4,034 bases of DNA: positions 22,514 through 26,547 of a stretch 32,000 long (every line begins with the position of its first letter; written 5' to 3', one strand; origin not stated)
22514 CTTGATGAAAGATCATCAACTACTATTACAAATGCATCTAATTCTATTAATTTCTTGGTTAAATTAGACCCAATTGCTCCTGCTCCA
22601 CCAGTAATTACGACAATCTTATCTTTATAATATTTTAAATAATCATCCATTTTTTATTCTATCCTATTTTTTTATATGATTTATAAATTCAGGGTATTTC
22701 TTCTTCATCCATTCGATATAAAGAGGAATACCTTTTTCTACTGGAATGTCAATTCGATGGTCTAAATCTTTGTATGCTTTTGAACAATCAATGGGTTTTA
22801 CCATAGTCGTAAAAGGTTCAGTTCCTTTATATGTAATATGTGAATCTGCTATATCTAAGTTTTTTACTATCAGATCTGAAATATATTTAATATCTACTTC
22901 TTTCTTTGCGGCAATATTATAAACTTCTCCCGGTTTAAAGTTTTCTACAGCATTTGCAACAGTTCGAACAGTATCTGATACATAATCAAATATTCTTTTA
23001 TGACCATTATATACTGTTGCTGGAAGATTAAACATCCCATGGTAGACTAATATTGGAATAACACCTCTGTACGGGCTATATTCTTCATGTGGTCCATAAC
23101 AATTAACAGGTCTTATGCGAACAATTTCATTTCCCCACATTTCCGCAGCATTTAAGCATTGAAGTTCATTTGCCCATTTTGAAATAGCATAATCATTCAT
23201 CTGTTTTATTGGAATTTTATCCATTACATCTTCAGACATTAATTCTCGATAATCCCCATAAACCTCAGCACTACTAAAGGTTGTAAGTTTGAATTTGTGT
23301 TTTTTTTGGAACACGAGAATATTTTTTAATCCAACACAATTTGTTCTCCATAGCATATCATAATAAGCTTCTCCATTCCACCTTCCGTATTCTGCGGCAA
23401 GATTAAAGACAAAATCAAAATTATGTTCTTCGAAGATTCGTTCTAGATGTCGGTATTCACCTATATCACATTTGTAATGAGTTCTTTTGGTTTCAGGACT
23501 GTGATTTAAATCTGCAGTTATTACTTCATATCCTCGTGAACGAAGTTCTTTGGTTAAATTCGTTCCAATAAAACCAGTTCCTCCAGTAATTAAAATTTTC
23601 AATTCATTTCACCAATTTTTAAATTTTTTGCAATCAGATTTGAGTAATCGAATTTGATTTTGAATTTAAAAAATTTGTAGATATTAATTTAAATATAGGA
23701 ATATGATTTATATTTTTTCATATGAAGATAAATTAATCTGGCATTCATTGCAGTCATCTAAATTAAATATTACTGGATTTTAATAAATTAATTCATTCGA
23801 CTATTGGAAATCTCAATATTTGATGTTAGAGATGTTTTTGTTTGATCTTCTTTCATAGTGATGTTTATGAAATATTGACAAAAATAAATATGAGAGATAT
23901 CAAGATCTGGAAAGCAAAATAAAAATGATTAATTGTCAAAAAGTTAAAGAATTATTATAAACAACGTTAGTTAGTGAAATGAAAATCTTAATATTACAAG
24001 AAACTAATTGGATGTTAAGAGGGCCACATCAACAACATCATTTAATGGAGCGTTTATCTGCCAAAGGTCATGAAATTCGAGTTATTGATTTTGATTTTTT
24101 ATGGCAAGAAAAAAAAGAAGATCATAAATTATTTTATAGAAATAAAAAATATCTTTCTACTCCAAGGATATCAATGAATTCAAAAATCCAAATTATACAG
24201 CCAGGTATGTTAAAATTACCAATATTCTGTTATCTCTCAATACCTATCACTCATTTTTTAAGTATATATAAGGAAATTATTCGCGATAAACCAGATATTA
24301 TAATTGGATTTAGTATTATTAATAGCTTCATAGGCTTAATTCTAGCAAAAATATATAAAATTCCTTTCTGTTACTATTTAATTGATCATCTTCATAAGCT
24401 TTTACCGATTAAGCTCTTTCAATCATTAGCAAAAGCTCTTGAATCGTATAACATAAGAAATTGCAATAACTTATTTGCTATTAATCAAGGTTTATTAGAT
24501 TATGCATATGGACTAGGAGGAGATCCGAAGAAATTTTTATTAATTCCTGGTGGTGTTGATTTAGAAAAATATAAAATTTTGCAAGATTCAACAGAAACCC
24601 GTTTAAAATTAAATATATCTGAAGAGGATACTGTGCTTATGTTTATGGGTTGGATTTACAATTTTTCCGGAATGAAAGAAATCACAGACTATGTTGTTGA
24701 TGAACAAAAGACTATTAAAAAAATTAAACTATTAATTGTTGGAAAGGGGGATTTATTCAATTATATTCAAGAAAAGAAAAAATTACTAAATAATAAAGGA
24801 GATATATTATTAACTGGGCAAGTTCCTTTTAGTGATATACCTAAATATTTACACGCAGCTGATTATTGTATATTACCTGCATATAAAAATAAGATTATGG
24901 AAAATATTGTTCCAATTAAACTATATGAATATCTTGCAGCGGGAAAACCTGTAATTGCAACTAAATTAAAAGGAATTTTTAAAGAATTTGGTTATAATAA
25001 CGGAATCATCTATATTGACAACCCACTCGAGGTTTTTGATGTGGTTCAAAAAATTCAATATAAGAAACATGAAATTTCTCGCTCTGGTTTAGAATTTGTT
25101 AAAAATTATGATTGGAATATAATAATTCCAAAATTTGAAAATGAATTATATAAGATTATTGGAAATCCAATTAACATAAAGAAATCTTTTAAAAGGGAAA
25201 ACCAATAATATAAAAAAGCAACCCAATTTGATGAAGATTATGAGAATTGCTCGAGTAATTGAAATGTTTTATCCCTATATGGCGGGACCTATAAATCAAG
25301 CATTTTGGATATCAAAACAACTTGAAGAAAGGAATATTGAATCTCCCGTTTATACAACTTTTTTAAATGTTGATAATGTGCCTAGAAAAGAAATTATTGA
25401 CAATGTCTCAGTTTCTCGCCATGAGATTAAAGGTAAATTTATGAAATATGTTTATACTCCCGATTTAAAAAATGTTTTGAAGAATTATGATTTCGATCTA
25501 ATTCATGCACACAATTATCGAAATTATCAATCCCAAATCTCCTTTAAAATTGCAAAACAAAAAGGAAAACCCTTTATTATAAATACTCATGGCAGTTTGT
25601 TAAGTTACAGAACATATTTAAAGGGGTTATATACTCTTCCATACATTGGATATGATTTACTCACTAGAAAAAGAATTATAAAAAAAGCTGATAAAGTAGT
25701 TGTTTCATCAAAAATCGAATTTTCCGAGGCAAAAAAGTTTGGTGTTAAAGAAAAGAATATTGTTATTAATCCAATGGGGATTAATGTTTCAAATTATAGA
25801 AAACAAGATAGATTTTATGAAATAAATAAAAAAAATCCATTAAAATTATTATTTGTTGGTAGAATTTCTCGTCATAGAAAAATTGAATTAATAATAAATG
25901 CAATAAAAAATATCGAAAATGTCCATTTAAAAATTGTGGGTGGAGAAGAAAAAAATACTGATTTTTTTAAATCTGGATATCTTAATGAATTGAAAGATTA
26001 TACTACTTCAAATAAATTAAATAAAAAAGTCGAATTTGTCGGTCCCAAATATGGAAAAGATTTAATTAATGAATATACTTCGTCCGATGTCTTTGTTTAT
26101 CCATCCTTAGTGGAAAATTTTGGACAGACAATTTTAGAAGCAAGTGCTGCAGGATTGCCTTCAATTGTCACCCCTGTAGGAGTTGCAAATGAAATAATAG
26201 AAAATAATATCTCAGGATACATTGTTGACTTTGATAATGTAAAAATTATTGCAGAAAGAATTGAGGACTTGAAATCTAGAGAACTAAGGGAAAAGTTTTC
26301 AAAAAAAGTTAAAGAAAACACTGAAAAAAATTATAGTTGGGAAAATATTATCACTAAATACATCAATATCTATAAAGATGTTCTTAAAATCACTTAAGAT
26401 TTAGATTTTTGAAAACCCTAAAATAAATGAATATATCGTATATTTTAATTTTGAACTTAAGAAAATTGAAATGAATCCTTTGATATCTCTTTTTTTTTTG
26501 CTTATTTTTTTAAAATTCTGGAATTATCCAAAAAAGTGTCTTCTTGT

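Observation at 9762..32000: Four paralogous 650-735 aa polytopic membrane proteins with a GT-C-like acidic first loop but no WWDYG: an expanded, unassigned glycosyltransferase-like family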

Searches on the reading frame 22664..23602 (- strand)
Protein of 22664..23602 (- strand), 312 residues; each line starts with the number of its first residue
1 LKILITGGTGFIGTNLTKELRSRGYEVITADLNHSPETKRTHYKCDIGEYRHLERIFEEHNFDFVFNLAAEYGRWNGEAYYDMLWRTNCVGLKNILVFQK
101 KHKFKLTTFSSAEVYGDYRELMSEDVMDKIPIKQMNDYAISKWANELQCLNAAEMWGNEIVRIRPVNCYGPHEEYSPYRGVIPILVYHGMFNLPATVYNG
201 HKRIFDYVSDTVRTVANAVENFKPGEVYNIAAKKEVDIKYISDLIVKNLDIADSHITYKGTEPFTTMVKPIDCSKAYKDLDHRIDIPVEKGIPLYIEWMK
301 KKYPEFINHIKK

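Call 59: search_protein_families(library=ncbifam, proteins=[window:22664-23602:-], max_evalue=0.00001)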
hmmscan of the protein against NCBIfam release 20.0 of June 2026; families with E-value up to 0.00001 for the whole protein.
window:22664-23602:- (312 aa): 17 families
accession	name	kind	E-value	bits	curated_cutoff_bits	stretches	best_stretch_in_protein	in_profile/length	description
TIGR01181.1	dTDP_gluc_dehyt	equivalog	3.8e-32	111.6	365.1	1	2-301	1-313/321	dTDP-glucose 4,6-dehydratase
TIGR02197.1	heptose_epim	equivalog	3.6e-19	69.1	274.6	1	3-301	1-315/316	ADP-glyceromanno-heptose 6-epimerase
TIGR04180.1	EDH_00030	hypoth_equivalog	4.1e-16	58.9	475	1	3-250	1-257/297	NAD-dependent 4,6-dehydratase LegB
NF042422.1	oxyalk_red_OleD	equivalog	5.3e-14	52.3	580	1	1-226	1-222/329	2-alkyl-3-oxoalkanoate reductase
NF007490.0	PRK10084.1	subfamily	5.6e-14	51.9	649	1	1-311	1-345/361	dTDP-glucose 4,6-dehydratase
TIGR03466.1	HpnA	hypoth_equivalog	7.5e-14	51.3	367.65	1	1-238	1-235/327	hopanoid-associated sugar epimerase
NF007582.0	PRK10217.1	equivalog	9.3e-14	51.3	698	1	2-245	3-266/355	dTDP-glucose 4,6-dehydratase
TIGR01179.1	galE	equivalog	9.4e-14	51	262.3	1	2-175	1-183/332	UDP-glucose 4-epimerase GalE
NF047922.1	GDPFucSynFcl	equivalog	1.6e-11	44.2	500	1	2-300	4-302/308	GDP-L-fucose synthase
NF042423.1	oxyalk_red_Shew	equivalog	5.8e-11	42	580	1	2-174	10-180/331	2-alkyl-3-oxoalkanoate reductase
TIGR01746.1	Thioester-redct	subfamily_domain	1.4e-09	37.7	213.35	1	60-170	87-197/371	thioester reductase domain-containing protein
NF043036.1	ErythonDh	equivalog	2.5e-09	36.8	325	1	1-147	1-158/321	D-erythronate dehydrogenase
TIGR01777.1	yfcH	hypoth_equivalog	8.6e-09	35.4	207.35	1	3-150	1-150/292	TIGR01777 family oxidoreductase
TIGR02622.1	CDP_4_6_dhtase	equivalog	7.6e-08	31.9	278.45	0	2-105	6-121/352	CDP-glucose 4,6-dehydratase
TIGR01214.1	rmlD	equivalog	2.4e-07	30.1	224.05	1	2-163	1-147/285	dTDP-4-dehydrorhamnose reductase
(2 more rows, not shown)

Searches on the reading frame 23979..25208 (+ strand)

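Call 59: search_protein_families(library=ncbifam, proteins=[window:23979-25208:+], max_evalue=0.00001)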
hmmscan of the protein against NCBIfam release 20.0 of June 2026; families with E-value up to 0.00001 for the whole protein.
window:23979-25208:+ (409 aa): 11 families
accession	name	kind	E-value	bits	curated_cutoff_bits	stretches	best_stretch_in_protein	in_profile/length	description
TIGR04063.1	stp3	hypoth_equivalog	1.9e-23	83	442.05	1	149-387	145-389/397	TIGR04063 family PEP-CTERM/XrtA system glycosyltransferase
NF047684.1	TeichurnBiosyTuaC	equivalog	1.1e-17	64.1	550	1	121-361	126-353/391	teichuronic acid biosynthesis protein TuaC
NF047676.1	TeichurnBiosyTuaH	equivalog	1e-15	57.6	550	1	185-385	184-379/384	teichuronic acid biosynthesis protein TuaH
NF007640.0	PRK10307.1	subfamily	1.7e-15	56.9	276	1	84-329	87-337/411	WcaI family glycosyltransferase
NF012028.0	PRK15484.1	subfamily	6.4e-14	51.8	618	1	188-391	165-376/380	lipopolysaccharide N-acetylglucosaminyltransferase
NF038298.1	EPS_HpsO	equivalog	1.3e-10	40.7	575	1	152-307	137-289/388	hormogonium polysaccharide biosynthesis glycosyltransferase HpsO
TIGR04157.1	glyco_rSAM_CFB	subfamily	4.7e-10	39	400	1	172-382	183-380/406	TIGR04157 family glycosyltransferase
TIGR04007.1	wcaI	equivalog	3.1e-08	32.7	800.45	1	149-327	161-337/407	colanic acid biosynthesis glycosyltransferase WcaI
TIGR03088.1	stp2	hypoth_equivalog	4.3e-07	29.3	409.05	1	181-333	157-307/374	TIGR03088 family PEP-CTERM/XrtA system glycosyltransferase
TIGR04047.1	MSMEG_0565_glyc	hypoth_equivalog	4.6e-07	29.2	259.85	1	188-380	163-361/373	MSMEG_0565 family glycosyltransferase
NF049988.1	MGlcDAGSynMgs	equivalog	1.2e-06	28.2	400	1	107-364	92-355/398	alpha-monoglucosyldiacylglycerol synthase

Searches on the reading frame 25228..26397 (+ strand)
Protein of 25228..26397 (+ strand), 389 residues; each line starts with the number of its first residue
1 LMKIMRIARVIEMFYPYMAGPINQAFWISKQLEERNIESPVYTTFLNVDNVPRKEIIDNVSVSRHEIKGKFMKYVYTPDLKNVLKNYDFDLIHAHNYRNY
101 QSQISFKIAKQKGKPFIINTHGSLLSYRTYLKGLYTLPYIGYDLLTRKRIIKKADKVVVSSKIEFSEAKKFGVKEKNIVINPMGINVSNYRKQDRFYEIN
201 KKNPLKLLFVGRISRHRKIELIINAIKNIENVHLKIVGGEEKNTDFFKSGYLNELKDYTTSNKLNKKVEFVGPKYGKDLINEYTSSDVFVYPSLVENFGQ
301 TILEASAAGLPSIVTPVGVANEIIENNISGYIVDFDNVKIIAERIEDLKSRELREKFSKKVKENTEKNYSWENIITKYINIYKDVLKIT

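Call 59: search_protein_families(library=ncbifam, proteins=[window:25228-26397:+], max_evalue=0.00001)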
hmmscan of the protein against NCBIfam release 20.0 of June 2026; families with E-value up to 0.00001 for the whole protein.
window:25228-26397:+ (389 aa): 28 families (the best 25 are shown)
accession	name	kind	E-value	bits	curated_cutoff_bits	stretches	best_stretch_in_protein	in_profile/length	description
NF046085.1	XrtY_assoc_Gly1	equivalog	9.4e-33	113.6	400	1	2-387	1-386/387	XrtY-associated glycosyltransferase XYAG1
NF038295.1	EPS_HpsP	equivalog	2.1e-32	112.6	550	1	20-385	15-387/388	hormogonium polysaccharide biosynthesis glycosyltransferase HpsP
NF041876.1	EPS_EpsE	equivalog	2.6e-28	99.3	400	1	170-370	179-381/389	exopolysaccharide biosynthesis GT4 family glycosyltransferase EpsE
TIGR02149.1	glgA_Coryne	subfamily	3.9e-25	88.8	302.4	1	78-386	73-391/391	glycogen synthase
TIGR03449.1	mycothiol_MshA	equivalog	5.2e-25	88.2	462.5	1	28-386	30-404/406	D-inositol-3-phosphate glycosyltransferase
NF041010.1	glycosy_Agl16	equivalog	1.6e-24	86.4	575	1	6-385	2-351/352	glycosylation protein Agl16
NF038255.1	exopoly_VpsD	equivalog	3.5e-23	82.1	300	1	152-386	155-380/381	VpsD family glycosyltransferase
TIGR03999.1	thiol_BshA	equivalog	1.2e-22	80.4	273.7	1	73-386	69-374/375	N-acetyl-alpha-D-glucosaminyl L-malate synthase BshA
TIGR03088.1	stp2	hypoth_equivalog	3.5e-20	72.4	409.05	1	157-386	141-374/374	TIGR03088 family PEP-CTERM/XrtA system glycosyltransferase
NF047684.1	TeichurnBiosyTuaC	equivalog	5.1e-19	68.5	550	1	86-386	106-390/391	teichuronic acid biosynthesis protein TuaC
NF053787.1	GlcN_PG_synth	equivalog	1.3e-18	67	480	1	149-386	139-360/361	N-acetylglucosaminyl phosphatidylglycerol synthase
NF012028.0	PRK15484.1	subfamily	3.2e-15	56.1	618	1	152-382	138-375/380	lipopolysaccharide N-acetylglucosaminyltransferase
TIGR02472.1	sucr_P_syn_N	equivalog_domain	1.7e-14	53.5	576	1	286-381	341-437/439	sucrose-phosphate synthase, putative, glycosyltransferase domain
TIGR04157.1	glyco_rSAM_CFB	subfamily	5.7e-14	51.9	400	1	146-382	162-406/406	TIGR04157 family glycosyltransferase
TIGR04047.1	MSMEG_0565_glyc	hypoth_equivalog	5.3e-13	48.8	259.85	1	148-383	133-372/373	MSMEG_0565 family glycosyltransferase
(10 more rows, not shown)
